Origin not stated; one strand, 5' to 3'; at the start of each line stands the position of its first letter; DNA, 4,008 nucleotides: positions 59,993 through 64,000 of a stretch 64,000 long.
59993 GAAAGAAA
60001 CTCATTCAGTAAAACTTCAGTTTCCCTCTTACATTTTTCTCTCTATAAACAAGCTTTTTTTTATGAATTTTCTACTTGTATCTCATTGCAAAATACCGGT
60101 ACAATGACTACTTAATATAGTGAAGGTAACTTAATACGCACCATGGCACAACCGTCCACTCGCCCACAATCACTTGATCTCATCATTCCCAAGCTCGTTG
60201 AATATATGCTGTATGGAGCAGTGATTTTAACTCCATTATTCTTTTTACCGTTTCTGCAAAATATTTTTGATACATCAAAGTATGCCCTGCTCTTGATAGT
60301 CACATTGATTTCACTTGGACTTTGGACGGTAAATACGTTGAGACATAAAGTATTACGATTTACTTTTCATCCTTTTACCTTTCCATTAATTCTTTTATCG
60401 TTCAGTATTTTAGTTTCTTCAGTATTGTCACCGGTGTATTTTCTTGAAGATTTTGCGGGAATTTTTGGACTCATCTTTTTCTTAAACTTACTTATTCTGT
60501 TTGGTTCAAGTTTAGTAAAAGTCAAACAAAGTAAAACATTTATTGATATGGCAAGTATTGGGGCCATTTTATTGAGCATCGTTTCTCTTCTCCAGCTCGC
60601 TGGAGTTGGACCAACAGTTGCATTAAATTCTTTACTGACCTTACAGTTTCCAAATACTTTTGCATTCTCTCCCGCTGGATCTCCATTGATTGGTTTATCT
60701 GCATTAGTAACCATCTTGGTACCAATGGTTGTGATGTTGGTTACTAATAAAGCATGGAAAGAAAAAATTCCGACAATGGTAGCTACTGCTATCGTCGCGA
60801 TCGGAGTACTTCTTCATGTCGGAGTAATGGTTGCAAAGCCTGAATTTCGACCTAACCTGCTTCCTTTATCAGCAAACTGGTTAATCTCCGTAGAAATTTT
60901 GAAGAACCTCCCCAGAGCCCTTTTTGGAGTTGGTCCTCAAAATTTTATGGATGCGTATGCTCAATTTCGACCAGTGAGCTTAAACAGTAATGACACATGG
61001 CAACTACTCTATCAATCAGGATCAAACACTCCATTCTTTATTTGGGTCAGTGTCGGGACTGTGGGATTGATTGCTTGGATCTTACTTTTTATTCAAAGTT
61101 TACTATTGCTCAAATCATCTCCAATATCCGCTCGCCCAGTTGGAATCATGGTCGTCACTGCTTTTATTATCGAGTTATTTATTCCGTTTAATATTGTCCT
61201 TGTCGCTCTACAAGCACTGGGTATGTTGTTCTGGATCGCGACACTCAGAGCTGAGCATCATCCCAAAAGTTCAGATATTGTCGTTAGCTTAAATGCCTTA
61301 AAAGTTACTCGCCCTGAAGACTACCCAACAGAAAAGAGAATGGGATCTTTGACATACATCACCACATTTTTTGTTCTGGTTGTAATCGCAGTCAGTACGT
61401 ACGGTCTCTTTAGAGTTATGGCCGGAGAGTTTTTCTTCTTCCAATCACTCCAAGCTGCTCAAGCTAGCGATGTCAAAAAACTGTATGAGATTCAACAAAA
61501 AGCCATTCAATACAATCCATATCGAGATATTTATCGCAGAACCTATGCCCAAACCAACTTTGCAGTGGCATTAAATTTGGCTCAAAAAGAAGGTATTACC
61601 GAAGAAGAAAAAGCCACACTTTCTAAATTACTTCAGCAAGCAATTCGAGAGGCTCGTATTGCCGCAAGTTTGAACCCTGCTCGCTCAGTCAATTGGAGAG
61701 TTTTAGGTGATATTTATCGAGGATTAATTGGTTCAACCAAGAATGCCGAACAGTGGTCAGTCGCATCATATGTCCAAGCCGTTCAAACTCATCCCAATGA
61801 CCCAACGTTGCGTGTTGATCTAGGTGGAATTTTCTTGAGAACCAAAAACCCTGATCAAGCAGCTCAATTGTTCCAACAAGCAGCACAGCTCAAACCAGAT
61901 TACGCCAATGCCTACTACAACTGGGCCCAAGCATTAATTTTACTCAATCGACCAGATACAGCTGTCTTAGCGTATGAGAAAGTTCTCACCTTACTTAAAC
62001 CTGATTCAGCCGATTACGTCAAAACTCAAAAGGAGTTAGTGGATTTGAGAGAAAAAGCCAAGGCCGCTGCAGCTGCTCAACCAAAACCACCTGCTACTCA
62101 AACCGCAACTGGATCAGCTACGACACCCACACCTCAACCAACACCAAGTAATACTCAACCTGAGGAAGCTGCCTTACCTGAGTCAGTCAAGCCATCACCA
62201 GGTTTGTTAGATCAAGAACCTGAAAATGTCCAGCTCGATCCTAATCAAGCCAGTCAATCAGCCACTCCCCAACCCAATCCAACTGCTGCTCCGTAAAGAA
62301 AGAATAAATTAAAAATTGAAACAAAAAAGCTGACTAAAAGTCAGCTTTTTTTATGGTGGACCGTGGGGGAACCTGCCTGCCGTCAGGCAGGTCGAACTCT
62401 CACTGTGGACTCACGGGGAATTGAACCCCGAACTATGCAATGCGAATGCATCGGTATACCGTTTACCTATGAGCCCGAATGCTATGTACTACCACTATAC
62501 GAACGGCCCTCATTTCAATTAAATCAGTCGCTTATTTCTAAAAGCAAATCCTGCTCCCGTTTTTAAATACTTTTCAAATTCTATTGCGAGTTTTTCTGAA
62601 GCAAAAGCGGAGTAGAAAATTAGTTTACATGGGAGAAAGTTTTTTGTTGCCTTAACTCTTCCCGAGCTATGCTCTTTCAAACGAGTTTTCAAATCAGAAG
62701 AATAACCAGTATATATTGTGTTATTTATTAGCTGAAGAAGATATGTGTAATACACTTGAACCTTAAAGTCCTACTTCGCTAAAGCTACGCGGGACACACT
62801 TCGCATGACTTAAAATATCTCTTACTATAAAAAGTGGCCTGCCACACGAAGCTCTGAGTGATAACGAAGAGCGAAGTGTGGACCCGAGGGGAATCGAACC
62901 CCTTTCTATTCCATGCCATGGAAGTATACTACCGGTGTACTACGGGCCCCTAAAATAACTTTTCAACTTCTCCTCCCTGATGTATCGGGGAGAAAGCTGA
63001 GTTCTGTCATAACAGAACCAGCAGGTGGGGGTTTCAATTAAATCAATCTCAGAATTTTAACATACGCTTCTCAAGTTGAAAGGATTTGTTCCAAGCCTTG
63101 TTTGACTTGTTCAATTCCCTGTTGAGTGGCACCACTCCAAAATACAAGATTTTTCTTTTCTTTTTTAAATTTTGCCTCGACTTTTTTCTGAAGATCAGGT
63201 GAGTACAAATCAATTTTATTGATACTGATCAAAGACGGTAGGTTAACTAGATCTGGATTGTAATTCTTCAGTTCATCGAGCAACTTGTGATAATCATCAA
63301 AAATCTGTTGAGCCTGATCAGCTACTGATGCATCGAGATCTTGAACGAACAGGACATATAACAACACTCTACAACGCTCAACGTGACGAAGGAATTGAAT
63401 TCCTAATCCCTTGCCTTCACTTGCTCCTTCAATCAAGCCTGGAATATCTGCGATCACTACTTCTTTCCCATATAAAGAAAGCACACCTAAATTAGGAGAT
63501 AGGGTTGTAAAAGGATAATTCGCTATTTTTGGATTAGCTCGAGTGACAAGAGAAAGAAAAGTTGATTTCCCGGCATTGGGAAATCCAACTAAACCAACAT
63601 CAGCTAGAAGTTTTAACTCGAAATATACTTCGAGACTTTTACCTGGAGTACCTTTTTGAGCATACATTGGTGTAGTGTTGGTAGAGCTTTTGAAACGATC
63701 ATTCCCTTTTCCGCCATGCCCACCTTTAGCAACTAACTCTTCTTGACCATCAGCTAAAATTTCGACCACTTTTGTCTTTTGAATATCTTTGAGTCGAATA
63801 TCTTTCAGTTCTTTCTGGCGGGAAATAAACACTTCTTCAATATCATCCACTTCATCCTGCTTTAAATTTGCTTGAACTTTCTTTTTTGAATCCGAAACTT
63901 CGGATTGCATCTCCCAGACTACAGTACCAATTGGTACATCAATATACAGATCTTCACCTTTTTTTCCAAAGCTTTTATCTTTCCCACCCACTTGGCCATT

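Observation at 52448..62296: Multi-LamG giant protein followed by a Wzy_C+TPR protein: a candidate surface-protein O-glycosylation module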

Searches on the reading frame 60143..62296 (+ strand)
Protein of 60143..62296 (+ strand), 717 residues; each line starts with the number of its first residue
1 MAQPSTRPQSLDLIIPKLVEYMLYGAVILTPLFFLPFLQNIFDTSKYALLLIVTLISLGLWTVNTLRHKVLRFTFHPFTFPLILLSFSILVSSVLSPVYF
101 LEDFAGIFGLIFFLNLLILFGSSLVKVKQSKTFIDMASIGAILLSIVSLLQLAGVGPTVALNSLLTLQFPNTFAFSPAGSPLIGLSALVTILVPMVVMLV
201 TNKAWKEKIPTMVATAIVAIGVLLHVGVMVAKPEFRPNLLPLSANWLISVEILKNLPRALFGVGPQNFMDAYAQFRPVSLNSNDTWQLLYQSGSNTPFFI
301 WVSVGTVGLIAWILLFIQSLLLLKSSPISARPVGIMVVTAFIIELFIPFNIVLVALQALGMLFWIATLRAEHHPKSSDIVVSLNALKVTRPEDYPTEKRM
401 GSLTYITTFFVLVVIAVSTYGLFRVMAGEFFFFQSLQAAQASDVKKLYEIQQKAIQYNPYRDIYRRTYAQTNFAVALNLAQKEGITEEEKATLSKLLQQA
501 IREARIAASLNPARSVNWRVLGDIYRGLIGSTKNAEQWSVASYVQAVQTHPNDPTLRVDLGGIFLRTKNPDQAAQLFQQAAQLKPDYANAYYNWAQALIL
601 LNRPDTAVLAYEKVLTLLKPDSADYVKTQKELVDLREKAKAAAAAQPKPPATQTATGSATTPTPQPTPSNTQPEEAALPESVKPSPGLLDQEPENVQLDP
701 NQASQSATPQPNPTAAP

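Call 3: search_protein_families(library=pfam, proteins=[window:60143-62296:+], max_evalue=0.01)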
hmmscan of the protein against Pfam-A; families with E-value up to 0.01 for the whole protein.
window:60143-62296:+ (717 aa): 13 families
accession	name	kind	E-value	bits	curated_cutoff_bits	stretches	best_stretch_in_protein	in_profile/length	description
PF13432.12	TPR_16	-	7.5e-09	36.3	32.7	2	565-615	8-58/65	Tetratricopeptide repeat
PF14559.12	TPR_19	-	8.4e-09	36.1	25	1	567-615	4-52/68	Tetratricopeptide repeat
PF00515.34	TPR_1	-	1.2e-08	34.9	27.8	1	588-617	1-30/34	Tetratricopeptide repeat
PF07719.23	TPR_2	-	4.4e-08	33.1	27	1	588-617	1-30/34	Tetratricopeptide repeat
PF13424.12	TPR_12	-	2.5e-07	31.2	30.1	1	557-618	6-75/77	Tetratricopeptide repeat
PF13414.12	TPR_11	-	7.8e-07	29.1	26.8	1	571-598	11-38/42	TPR repeat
PF13181.12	TPR_8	-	7.3e-06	26.2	25.7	0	588-617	1-30/34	Tetratricopeptide repeat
PF13431.12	TPR_17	-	1.5e-05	25.4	24.4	0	576-607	1-32/34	Tetratricopeptide repeat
PF13428.12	TPR_14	-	2.5e-05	25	23.5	1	556-597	3-44/44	Tetratricopeptide repeat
PF23914.1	TPR_CcmH_CycH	-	4.5e-05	23.8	42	1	514-623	49-156/158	Cytochrome c-type biogenesis protein H TPR domain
PF13176.12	TPR_7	-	0.00077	19.8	27.9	0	560-588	5-33/36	Tetratricopeptide repeat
PF13371.12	TPR_9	-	0.0026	18.2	35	0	546-588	21-63/73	Tetratricopeptide repeat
PF12895.13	ANAPC3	-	0.0063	17.2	27.2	0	541-613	14-81/82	Anaphase-promoting complex, cyclosome, subunit 3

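Call 7: search_protein_families(library=ncbifam, proteins=[window:60143-62296:+], max_evalue=1)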
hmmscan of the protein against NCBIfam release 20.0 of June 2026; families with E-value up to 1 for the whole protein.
window:60143-62296:+ (717 aa): 15 families
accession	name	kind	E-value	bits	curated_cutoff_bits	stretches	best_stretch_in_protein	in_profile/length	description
NF033920.0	C39_PA2778_fam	equivalog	1.3e-07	31.3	150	1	536-615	172-251/255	PA2778 family cysteine peptidase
TIGR02917.1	PEP_TPR_lipo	equivalog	1e-06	26.9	312.2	1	545-619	456-530/899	XrtA/PEP-CTERM system TPR-repeat protein PrsT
TIGR02521.1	type_IV_pilW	equivalog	6.3e-06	25.9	154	1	497-645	47-188/234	type IV pilus biogenesis/stability protein PilW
NF040959.1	MamA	equivalog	1.5e-05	24.5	200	1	537-626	88-176/204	magnetosome protein MamA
NF047371.1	FlcA_CTERM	equivalog_domain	1.5e-05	23.7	300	1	443-623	362-542/646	periplasmic flagellar collar protein FlcA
TIGR02552.1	LcrH_SycD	equivalog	1.8e-05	24.4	104.8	1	558-627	56-124/136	SycD/LcrH family type III secretion system chaperone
NF033762.1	social_mot_Tgl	equivalog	5.7e-05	22.6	225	1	538-616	49-128/252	social motility TPR repeat lipoprotein Tgl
TIGR03939.1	PGA_TPR_OMP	equivalog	0.00067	18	366.65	1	525-645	89-211/800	poly-beta-1,6 N-acetyl-D-glucosamine export porin PgaA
NF033758.1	gliding_GltE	equivalog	0.0018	17.3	225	1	528-597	194-265/411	adventurous gliding motility TPR repeat lipoprotein GltE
NF052415.1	T3SS_chap_SctY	equivalog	0.002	18.6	70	1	560-617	12-69/106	type III secretion apparatus assembly chaperone SctY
TIGR00540.1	TPR_hemY_coli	hypoth_equivalog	0.0025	16.6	142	1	537-613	309-384/385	heme biosynthesis-associated TPR protein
NF008017.0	PRK10747.1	equivalog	0.0052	15.7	608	1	534-616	309-389/398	protoheme IX biogenesis protein HemY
NF040561.1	PrimPol_Msp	equivalog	0.0059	15.2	200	1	553-648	24-107/515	CRISPR-associated primase-polymerase type A1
NF047558.1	TPR_END_plus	domain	0.0061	16.5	32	1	590-638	1-48/56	TPR end-of-group domain-containing protein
NF053720.1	NsdA_fam_reg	subfamily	0.15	11.6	75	1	502-643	286-421/432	NsdA family TPR-like regulatory protein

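Call 8: search_solved_structures(query=window:60143-62296:+, max_evalue=10)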
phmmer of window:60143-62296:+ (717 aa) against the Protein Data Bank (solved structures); distinct sequences matched with E-value up to 10: 110 (the best 60 are shown).
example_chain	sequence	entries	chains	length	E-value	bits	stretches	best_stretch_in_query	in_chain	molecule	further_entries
9qhb_A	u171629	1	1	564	5.5e-14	55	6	505-624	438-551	Engineered tetratricopeptide repeat protein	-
7yeh_B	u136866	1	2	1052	1.2e-13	53.9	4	539-617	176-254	UDP-N-acetylglucosamine--peptide N-acetylglucosaminyltransferase 110 kDa subunit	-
7yea_A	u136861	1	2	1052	1.2e-13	53.9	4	539-617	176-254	UDP-N-acetylglucosamine--peptide N-acetylglucosaminyltransferase 110 kDa subunit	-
7ntf_A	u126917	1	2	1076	1.4e-13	53.7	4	539-617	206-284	Isoform 1 of UDP-N-acetylglucosamine--peptide N-acetylglucosaminyltransferase 110 kDa subu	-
1w3b_A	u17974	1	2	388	2.3e-12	49.6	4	539-617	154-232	UDP-N-ACETYLGLUCOSAMINE--PEPTIDE N-ACETYLGLUCOSAMINYLTRANSFERASE 110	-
6eou_A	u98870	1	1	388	3.2e-12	49.1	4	554-616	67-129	UDP-N-acetylglucosamine--peptide N-acetylglucosaminyltransferase 110 kDa subunit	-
8bu0_A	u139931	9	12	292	5.8e-11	45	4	541-624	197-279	Consensus tetratricopeptide repeat protein | Crystal structure of an 8-repeat consensus TPR superhelix with Zinc. | Monomer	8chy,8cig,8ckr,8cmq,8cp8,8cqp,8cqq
6b85_J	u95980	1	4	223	1.8e-09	40.1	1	520-638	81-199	TMHC4_R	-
11kc_A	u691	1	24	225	3.4e-09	39.1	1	520-645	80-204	Designed nanoparticle O43-TM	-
8fwd_1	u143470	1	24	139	5.4e-09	38.5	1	523-633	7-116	O43-rpxdoc-EK1_B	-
8cus_A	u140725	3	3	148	5.7e-09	38.4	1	522-636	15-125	I432-1(NaCl) Chain A | I432-1(Imd) Chain A | I432-1-X3 Chain A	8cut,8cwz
8far_A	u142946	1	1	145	6.4e-09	38.2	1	523-636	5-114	I432-1-CC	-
8ump_A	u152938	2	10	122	1e-07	34.2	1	527-621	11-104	T33-ml35-redesigned-TPR-domain-fold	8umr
9g8o_B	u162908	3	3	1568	3.7e-07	32.4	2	490-597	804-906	Superkiller complex protein 3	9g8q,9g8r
7qdr_B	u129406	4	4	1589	3.9e-07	32.3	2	490-597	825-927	Tetratricopeptide repeat protein 37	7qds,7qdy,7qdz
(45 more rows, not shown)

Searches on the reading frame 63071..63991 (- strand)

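Call 34: search_protein_families(library=pfam, proteins=[window:63071-63991:-], max_evalue=0.001)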
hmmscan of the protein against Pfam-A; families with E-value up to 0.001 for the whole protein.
window:63071-63991:- (306 aa): 3 families
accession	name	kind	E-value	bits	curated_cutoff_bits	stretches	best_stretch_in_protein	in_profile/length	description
PF01926.29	MMR_HSR1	-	4.6e-23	81.9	21.9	1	131-231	1-86/113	50S ribosome-binding GTPase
PF01018.28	GTP1_OBG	-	3.3e-20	72.7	27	2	71-128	98-155/155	GTP1/OBG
PF02421.24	FeoB_N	-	2.9e-10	40.3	27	1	132-186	3-57/156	Ferrous iron transport protein B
